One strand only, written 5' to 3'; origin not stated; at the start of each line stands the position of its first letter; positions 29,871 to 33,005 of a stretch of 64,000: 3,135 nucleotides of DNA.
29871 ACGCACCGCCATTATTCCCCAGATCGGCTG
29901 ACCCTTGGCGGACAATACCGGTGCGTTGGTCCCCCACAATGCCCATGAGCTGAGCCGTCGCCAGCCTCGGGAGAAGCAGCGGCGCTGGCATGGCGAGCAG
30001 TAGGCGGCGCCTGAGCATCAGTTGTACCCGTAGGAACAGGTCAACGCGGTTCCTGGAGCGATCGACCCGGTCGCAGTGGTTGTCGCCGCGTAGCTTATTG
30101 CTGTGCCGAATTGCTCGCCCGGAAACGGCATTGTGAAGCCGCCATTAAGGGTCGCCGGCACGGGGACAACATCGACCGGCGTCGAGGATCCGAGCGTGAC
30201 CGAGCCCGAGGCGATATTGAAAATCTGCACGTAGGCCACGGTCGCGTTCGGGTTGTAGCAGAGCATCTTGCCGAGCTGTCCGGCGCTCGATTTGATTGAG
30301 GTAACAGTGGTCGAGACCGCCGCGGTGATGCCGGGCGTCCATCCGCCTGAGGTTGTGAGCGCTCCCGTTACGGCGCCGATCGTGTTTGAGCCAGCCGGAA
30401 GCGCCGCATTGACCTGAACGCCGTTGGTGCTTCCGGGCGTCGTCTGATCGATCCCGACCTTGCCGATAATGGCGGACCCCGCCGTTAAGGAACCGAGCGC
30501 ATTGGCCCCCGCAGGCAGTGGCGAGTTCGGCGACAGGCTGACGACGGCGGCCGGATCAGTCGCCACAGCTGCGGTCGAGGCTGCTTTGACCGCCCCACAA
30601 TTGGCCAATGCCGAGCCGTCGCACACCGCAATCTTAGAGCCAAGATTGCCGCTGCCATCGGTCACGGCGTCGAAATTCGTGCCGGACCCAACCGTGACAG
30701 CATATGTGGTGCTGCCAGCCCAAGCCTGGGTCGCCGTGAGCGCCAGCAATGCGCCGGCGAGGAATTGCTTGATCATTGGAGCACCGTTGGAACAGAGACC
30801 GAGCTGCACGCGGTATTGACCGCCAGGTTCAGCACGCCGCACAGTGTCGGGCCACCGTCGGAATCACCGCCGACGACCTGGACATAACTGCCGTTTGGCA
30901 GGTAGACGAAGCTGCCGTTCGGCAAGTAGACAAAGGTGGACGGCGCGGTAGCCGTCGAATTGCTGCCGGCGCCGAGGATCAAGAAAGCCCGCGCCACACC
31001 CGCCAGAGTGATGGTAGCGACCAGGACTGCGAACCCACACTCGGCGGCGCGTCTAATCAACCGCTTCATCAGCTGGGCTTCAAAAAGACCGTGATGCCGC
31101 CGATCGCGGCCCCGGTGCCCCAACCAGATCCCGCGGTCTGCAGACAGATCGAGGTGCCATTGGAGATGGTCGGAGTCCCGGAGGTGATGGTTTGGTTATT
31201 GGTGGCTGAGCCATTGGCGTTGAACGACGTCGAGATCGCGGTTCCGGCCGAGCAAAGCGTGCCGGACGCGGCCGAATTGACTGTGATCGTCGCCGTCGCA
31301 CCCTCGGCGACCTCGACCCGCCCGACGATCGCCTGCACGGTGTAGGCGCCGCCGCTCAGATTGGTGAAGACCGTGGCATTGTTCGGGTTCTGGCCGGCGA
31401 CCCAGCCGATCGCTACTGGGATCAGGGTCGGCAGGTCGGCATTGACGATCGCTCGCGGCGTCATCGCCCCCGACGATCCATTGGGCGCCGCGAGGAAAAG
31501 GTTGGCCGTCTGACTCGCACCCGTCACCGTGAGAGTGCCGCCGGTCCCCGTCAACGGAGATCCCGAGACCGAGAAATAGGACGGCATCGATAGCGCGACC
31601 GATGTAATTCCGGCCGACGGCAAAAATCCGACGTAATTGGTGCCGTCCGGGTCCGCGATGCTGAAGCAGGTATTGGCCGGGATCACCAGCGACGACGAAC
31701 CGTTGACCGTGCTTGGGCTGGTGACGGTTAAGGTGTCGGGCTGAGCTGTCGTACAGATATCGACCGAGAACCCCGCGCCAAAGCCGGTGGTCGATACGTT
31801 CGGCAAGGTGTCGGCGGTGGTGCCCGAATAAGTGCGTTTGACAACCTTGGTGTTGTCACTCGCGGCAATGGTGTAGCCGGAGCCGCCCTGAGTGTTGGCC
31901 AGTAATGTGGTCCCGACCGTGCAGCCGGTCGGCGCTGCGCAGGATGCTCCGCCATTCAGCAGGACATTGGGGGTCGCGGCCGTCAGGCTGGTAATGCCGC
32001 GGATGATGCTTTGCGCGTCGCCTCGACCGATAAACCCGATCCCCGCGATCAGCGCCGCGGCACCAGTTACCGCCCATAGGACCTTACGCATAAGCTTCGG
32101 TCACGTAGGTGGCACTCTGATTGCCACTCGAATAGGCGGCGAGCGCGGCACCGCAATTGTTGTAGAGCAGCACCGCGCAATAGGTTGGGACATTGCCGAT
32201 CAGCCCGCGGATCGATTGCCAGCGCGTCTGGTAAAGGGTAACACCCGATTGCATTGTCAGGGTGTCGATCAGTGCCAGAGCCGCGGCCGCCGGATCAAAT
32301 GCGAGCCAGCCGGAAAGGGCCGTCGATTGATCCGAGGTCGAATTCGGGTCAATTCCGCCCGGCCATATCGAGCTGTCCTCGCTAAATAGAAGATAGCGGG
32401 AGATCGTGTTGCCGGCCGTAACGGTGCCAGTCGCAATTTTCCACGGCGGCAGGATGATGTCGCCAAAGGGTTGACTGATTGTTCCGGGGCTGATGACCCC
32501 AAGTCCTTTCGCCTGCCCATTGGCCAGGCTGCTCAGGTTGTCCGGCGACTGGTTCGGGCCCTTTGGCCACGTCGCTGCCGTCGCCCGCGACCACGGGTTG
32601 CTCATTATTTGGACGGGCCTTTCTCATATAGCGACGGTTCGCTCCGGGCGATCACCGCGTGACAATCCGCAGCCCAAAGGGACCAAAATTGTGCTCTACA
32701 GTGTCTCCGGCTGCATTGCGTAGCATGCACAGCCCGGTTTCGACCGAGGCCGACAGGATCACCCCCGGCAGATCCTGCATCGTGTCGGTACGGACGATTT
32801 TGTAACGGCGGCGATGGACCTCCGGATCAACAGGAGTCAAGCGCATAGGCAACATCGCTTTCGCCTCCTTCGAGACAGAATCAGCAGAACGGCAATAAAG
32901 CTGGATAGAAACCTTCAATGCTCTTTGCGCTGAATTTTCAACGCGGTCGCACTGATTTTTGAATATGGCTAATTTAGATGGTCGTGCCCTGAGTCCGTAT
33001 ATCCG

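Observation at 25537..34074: Nine-kb cargo block between portal and prohead protease: a translationally coupled run of six signal-peptide proteins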

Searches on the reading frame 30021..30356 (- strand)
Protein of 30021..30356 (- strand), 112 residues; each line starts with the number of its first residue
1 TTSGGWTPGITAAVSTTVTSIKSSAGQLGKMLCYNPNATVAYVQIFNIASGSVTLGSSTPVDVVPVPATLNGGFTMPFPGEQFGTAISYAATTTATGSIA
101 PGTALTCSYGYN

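Call 115: find_related_loci(query=A8, collection=viral_contigs, flank=10000)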
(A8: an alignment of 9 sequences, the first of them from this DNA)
Query A8 (112 aa) in viral_contigs; peptide patterns used: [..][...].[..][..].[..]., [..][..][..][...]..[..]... (x = any residue, [..] = any of these).
342 stretches matched a pattern; 28 encode a relative of the query (tblastn E <= 1e-3); 28 distinct loci.
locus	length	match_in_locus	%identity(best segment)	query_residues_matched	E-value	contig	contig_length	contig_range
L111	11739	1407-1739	66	2-112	4e-42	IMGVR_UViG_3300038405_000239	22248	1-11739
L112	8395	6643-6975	66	2-112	4e-42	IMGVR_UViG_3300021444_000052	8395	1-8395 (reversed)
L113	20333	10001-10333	63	2-112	2e-31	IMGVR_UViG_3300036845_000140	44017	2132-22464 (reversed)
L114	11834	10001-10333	54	2-112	6e-31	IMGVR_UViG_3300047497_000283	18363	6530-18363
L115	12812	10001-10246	59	2-83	9e-28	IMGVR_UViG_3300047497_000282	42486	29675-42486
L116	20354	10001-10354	47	2-112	8e-25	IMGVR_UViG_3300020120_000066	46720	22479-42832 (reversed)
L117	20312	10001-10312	52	2-111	3e-22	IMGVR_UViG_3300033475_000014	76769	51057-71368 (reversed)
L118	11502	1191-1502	51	2-111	1e-21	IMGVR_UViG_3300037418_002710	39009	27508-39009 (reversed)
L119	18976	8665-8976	51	2-111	1e-21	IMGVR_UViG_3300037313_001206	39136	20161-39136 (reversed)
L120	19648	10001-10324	51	2-111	3e-21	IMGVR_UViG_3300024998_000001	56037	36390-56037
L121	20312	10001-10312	50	2-111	6e-21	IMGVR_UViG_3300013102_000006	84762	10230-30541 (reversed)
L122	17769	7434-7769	59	1-112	1e-20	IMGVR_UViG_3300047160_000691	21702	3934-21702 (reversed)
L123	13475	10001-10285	53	2-98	5e-20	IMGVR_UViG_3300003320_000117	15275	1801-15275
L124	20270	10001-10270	52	17-111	3e-19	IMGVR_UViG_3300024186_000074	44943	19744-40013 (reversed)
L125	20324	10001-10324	43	5-112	6e-19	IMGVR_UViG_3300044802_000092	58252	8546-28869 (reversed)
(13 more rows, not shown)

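Call 118: search_protein_families(library=pfam, max_evalue=0.01, proteins=[L116:6268-6894:+, L116:6969-7436:+, L116:7446-8003:+, L116:8000-8782:+, L116:10357-11328:+, L116:11322-12665:+, L116:12635-13012:+, L116:13058-15295:+, L116:15308-17860:+, L116:1560-3149:+])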
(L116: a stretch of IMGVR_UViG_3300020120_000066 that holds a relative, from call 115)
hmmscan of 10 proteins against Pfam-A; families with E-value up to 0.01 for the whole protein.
L116:6268-6894:+ (208 aa): 0 families

L116:6969-7436:+ (155 aa): 0 families

L116:7446-8003:+ (185 aa): 0 families

L116:8000-8782:+ (260 aa): 0 families

L116:10357-11328:+ (323 aa): 0 families

L116:11322-12665:+ (447 aa): 0 families

L116:12635-13012:+ (125 aa): 0 families

L116:13058-15295:+ (745 aa): 0 families

L116:15308-17860:+ (850 aa): 0 families

L116:1560-3149:+ (529 aa): 1 family
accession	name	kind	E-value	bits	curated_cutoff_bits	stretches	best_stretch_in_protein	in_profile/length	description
PF12236.14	Head-tail_con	-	1.2e-23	83.7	27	1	18-487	6-481/489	Bacteriophage head to tail connecting protein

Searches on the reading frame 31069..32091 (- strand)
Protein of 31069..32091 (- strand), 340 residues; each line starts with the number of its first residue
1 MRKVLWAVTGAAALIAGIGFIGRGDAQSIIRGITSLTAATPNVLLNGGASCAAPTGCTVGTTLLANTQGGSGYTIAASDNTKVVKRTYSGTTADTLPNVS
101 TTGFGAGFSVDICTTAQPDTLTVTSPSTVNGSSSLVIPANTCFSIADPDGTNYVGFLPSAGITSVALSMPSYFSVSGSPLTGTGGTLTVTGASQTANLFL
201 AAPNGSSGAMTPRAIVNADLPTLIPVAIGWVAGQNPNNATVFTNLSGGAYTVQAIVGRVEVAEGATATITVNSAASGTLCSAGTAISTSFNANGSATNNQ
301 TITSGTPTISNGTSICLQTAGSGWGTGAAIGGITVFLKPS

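Call 6: search_protein_families(library=pfam, max_evalue=0.01, proteins=[window:31069-32091:-])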
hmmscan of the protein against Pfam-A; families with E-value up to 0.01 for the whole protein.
window:31069-32091:- (340 aa): 0 families

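Call 7: search_protein_families(library=phrogs, max_evalue=0.01, proteins=[window:31069-32091:-])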
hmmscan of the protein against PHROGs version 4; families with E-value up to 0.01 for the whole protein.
window:31069-32091:- (340 aa): 0 families

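Call 12: find_homologous_proteins(query=window:31069-32091:-)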
Query window:31069-32091:- (340 aa): 18 proteins with E <= 0.001 among 8000 candidates.
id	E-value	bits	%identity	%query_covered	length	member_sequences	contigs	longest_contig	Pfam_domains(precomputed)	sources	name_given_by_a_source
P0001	9.6e-188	641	91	100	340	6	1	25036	-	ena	-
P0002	7.9e-182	622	88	100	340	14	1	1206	-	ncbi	-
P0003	5.1e-101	356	82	63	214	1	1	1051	-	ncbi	-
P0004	7.4e-45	172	37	83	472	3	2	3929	-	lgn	-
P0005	2.5e-42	163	50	34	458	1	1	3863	-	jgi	jgi:hypothetical protein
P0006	3.6e-25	107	59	34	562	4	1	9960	-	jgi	-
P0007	1.1e-22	99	58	34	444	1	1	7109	-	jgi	jgi:hypothetical protein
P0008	1.2e-20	92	46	54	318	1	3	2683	-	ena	-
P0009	3.3e-20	91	56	34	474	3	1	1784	-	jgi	-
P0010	1.1e-17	83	55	34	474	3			-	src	-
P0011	8.5e-14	70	53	27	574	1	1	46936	-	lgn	-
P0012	2.8e-10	58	58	18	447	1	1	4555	-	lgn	-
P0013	9.0e-10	57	62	22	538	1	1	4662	-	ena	-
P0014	6.7e-9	54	50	31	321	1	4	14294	-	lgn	-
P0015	7.3e-9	54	65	18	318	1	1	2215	-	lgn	-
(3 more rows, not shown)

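Call 13: find_encoding_contigs(protein=P0001, flank=10000, max_places=4)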
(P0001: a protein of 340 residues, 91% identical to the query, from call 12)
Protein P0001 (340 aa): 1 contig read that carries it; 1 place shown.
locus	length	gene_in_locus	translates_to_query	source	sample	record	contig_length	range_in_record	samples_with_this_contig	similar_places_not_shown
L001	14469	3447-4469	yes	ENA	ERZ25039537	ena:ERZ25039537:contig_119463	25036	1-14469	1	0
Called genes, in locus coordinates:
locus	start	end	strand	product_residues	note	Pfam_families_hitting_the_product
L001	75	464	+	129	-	PF01527:HTH_Tnp_1, PF13384:HTH_23 (faint)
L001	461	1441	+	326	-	PF13276:HTH_21, PF00665:rve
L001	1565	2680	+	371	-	-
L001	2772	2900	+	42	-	-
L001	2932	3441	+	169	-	-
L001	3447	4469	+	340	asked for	-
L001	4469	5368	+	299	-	-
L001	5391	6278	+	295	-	-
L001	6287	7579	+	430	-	-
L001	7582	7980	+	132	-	PF01828:Peptidase_A4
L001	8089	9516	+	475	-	-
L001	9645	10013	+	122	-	-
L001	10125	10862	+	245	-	PF04586:Peptidase_S78 (weak)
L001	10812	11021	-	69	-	-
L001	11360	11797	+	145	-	-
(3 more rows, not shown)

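Call 14: find_encoding_contigs(protein=P0011, flank=10000, max_places=3)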
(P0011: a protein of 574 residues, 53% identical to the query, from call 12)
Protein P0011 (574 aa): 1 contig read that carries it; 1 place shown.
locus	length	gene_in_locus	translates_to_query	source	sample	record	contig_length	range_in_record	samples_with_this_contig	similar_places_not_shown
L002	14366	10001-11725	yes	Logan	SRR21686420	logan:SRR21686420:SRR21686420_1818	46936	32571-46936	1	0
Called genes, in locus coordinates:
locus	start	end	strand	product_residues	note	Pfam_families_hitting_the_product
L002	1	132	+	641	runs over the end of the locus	-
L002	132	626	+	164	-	-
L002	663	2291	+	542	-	-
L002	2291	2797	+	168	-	PF00583:Acetyltransf_1 (weak)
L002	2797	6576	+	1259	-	-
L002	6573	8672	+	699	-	PF13441:Gly-zipper_YMGG (faint)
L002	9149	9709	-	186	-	PF07463:NUMOD4, PF13392:HNH_3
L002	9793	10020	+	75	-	-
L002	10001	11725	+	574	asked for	-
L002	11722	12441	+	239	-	-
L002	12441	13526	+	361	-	-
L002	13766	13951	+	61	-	-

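Call 36: search_solved_structures(query=window:31069-32091:-, max_evalue=1)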
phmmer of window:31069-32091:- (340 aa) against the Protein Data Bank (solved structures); distinct sequences matched with E-value up to 1: 0.

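Call 53: search_dna_similar(query=window:31069-32091:-, collection=phages, mode=protein, max_rows=30, max_evalue=0.001)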
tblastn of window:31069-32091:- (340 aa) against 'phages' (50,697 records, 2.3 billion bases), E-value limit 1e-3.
No match.

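Call 76: search_protein_families(library=pfam, max_evalue=0.01, proteins=[L002:12441-13526:+])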
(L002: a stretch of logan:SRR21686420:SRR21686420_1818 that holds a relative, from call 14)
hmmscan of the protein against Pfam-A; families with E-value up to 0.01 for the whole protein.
L002:12441-13526:+ (361 aa): 1 family
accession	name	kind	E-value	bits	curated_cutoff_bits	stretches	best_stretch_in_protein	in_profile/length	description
PF09206.18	ArabFuran-catal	-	0.00031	20.4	25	1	40-128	11-95/315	Alpha-L-arabinofuranosidase B, catalytic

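Call 89: search_protein_families(library=phrogs, max_evalue=0.01, proteins=[L002:10001-11725:+])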
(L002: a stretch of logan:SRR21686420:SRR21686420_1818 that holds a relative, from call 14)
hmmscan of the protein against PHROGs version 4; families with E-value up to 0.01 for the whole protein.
L002:10001-11725:+ (574 aa): 0 families

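Call 90: search_protein_families(library=ncbifam, max_evalue=0.01, proteins=[window:31069-32091:-])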
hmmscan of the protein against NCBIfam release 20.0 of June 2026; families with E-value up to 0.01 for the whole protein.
window:31069-32091:- (340 aa): 0 families

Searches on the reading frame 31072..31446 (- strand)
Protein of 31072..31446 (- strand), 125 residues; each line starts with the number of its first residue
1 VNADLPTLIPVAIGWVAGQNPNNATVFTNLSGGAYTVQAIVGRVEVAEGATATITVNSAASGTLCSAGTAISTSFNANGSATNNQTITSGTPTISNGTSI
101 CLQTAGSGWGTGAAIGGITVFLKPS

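Call 31: find_related_loci(query=A2, collection=genome_contigs, flank=10000)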
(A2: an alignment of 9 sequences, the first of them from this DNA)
Query A2 (125 aa) in genome_contigs; peptide patterns used: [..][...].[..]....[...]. (x = any residue, [..] = any of these).
48 stretches matched a pattern; 7 encode a relative of the query (tblastn E <= 1e-3); 7 distinct loci.
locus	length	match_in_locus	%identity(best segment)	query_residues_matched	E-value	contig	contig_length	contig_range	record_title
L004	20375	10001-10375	92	1-125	7e-72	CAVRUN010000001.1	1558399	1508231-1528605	MAG: uncultured Alphaproteobacteria bacterium isolate MFD02248.bin.1.118 genome assembly, contig: contig_14485, whole ge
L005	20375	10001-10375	90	1-125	8e-70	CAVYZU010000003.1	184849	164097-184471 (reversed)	MAG: uncultured Alphaproteobacteria bacterium isolate MFD02248.bin.1.58 genome assembly, contig: contig_25463, whole gen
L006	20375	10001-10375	91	1-125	3e-71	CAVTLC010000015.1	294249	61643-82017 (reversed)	MAG: uncultured Alphaproteobacteria bacterium isolate MFD06714.bin.3.94 genome assembly, contig: contig_19882, whole gen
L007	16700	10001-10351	54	9-125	4e-33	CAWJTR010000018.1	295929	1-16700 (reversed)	MAG: uncultured Alphaproteobacteria bacterium isolate MFD04463.bin.2.202 genome assembly, contig: contig_4077, whole gen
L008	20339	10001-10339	55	9-121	2e-27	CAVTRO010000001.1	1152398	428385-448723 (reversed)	MAG: uncultured Alphaproteobacteria bacterium isolate MFD09603.bin.1.115 genome assembly, contig: contig_12557, whole ge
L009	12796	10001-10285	57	9-104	1e-26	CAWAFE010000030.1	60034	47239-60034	MAG: uncultured Alphaproteobacteria bacterium isolate MFD00822.bin.1.152 genome assembly, contig: contig_28743, whole ge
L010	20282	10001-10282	51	9-103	8e-22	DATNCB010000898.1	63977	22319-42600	MAG TPA_asm: Ramlibacter sp. isolate SMAG_U11203 k141_4788966, whole genome shotgun sequence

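Call 32: find_related_loci(query=A2, collection=viral_contigs, flank=10000)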
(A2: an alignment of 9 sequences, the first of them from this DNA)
Query A2 (125 aa) in viral_contigs; peptide patterns used: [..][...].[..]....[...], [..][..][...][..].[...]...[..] (x = any residue, [..] = any of these).
114 stretches matched a pattern; 15 encode a relative of the query (tblastn E <= 1e-3); 15 distinct loci.
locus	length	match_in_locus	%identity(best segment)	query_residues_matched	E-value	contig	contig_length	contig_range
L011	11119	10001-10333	54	14-125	9e-28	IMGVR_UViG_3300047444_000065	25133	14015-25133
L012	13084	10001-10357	54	3-120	3e-26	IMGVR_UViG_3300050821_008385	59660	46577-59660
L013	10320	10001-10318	53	9-112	5e-24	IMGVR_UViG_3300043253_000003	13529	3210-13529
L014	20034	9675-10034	51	9-125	7e-22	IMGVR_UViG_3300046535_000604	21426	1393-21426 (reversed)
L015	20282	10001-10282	51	9-103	1e-21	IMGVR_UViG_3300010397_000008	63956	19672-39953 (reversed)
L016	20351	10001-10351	53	9-125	6e-20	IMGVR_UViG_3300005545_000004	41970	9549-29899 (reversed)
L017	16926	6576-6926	53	9-125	6e-20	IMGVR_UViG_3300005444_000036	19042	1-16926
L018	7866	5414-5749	48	11-122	2e-17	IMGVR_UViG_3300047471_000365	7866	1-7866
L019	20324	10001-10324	45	12-123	2e-18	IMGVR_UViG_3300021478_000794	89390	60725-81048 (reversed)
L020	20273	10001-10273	50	5-97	8e-17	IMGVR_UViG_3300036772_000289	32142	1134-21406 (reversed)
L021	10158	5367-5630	46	9-97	1e-14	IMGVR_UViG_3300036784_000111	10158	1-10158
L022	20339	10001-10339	41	9-121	2e-13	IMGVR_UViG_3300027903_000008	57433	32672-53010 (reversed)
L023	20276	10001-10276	45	15-107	4e-12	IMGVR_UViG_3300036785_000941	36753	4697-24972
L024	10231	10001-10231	56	11-88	6e-12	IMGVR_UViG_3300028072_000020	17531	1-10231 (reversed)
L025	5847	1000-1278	36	12-107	4e-10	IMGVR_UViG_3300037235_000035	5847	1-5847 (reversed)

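Call 45: search_protein_families(library=phrogs, max_evalue=0.001, proteins=[L011:1482-2699:+, L011:2700-5018:+, L011:5018-6739:+, L021:1462-3378:+, L021:8208-9908:+, L024:3672-5618:+, L024:6444-8138:+, L018:2570-3751:+, L018:3755-5065:+, L013:6776-8626:+])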
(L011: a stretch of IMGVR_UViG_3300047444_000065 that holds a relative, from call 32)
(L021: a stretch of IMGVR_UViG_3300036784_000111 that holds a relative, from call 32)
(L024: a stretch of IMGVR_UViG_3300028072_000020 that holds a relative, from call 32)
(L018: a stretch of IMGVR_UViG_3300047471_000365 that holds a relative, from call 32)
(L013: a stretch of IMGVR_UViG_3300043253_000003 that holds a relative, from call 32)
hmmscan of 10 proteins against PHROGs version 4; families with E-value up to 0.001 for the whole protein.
L011:1482-2699:+ (405 aa): 0 families

L011:2700-5018:+ (772 aa): 12 families
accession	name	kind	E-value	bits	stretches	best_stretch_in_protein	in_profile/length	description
phrog_28504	-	tail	6.2e-12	46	1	116-208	258-354/597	lytic tail fiber protein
phrog_2013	-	tail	6e-11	42.8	1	107-209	486-584/657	lytic tail protein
phrog_342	-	head and packaging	5.4e-10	38.9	1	105-262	31-188/1235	internal virion protein with endolysin domain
phrog_10475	-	lysis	7.6e-09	35.7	1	113-244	299-425/700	endolysin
phrog_669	-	lysis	3.3e-08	32.3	1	119-206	951-1045/1946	endolysin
phrog_13449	-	other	1.8e-07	32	1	112-208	29-124/269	transglycosylase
phrog_36437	-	unknown function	3e-07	31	1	118-196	259-340/374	-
phrog_1044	-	lysis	1.5e-06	27.7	1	116-191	254-336/900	endolysin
phrog_12507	-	other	2.9e-05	25.1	1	103-192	23-114/260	transglycosylase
phrog_14342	-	tail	5.4e-05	24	1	120-185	172-236/272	lytic tail fiber protein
phrog_28014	-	unknown function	7.4e-05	23.5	1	120-188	65-134/224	-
phrog_21776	-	other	0.00016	22.4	1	119-184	139-211/238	transglycosylase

L011:5018-6739:+ (573 aa): 0 families

L021:1462-3378:+ (638 aa): 0 families

L021:8208-9908:+ (566 aa): 0 families

L024:3672-5618:+ (648 aa): 0 families

L024:6444-8138:+ (564 aa): 0 families

L018:2570-3751:+ (393 aa): 0 families

L018:3755-5065:+ (436 aa): 3 families
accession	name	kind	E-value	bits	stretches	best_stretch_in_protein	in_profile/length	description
phrog_5939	-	tail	2.4e-16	60.4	1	52-436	371-762/801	tail protein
phrog_1419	-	tail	5.3e-09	35.8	1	55-289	404-642/793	tail protein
phrog_11600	-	unknown function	2.2e-05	25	1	175-289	174-296/343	-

L013:6776-8626:+ (616 aa): 0 families

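Call 76: search_protein_families(library=pfam, max_evalue=0.01, proteins=[L004:11300-12052:+, L006:11300-12190:+])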
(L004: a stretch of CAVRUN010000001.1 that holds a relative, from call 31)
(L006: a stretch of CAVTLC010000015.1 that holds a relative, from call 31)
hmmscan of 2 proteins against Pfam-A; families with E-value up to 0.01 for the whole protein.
L004:11300-12052:+ (250 aa): 0 families

L006:11300-12190:+ (296 aa): 1 family
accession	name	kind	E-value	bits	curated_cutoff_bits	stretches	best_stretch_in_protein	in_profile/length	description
PF09206.18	ArabFuran-catal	-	0.0015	18.1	25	1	55-124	19-86/315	Alpha-L-arabinofuranosidase B, catalytic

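Call 89: search_protein_families(library=phrogs, max_evalue=0.01, proteins=[L011:7689-9194:+, L011:9161-10336:+, L021:4359-5717:+, L021:5666-6607:+, L021:6583-7932:+, L012:8372-10375:+, L018:5758-6501:+])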
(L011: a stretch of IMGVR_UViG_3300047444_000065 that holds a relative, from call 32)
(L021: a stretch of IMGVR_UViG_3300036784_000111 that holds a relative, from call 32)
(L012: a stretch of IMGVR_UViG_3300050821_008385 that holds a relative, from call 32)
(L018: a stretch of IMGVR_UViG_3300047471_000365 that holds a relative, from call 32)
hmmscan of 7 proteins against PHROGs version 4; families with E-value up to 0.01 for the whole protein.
L011:7689-9194:+ (501 aa): 0 families

L011:9161-10336:+ (391 aa): 0 families

L021:4359-5717:+ (452 aa): 0 families

L021:5666-6607:+ (313 aa): 1 family
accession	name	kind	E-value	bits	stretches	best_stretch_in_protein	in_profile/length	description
phrog_10356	-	head and packaging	2.2e-06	27.1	1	117-308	399-623/852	virion structural protein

L021:6583-7932:+ (449 aa): 1 family
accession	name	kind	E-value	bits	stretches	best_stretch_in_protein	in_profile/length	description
phrog_23037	-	unknown function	0.00018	20.6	1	57-299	614-858/1006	-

L012:8372-10375:+ (667 aa): 0 families

L018:5758-6501:+ (247 aa): 0 families

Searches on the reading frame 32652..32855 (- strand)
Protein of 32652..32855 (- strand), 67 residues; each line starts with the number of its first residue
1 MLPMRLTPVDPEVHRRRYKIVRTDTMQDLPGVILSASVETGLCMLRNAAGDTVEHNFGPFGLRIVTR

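Call 6: search_protein_families(library=pfam, max_evalue=0.01, proteins=[window:32652-32855:-])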
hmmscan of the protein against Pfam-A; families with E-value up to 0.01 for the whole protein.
window:32652-32855:- (67 aa): 0 families

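Call 7: search_protein_families(library=phrogs, max_evalue=0.01, proteins=[window:32652-32855:-])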
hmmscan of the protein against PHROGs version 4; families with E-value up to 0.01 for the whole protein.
window:32652-32855:- (67 aa): 0 families
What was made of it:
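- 32652..32855 (-): B: 67-aa ORF without a signal peptide. No family hit (calls 6, 7).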
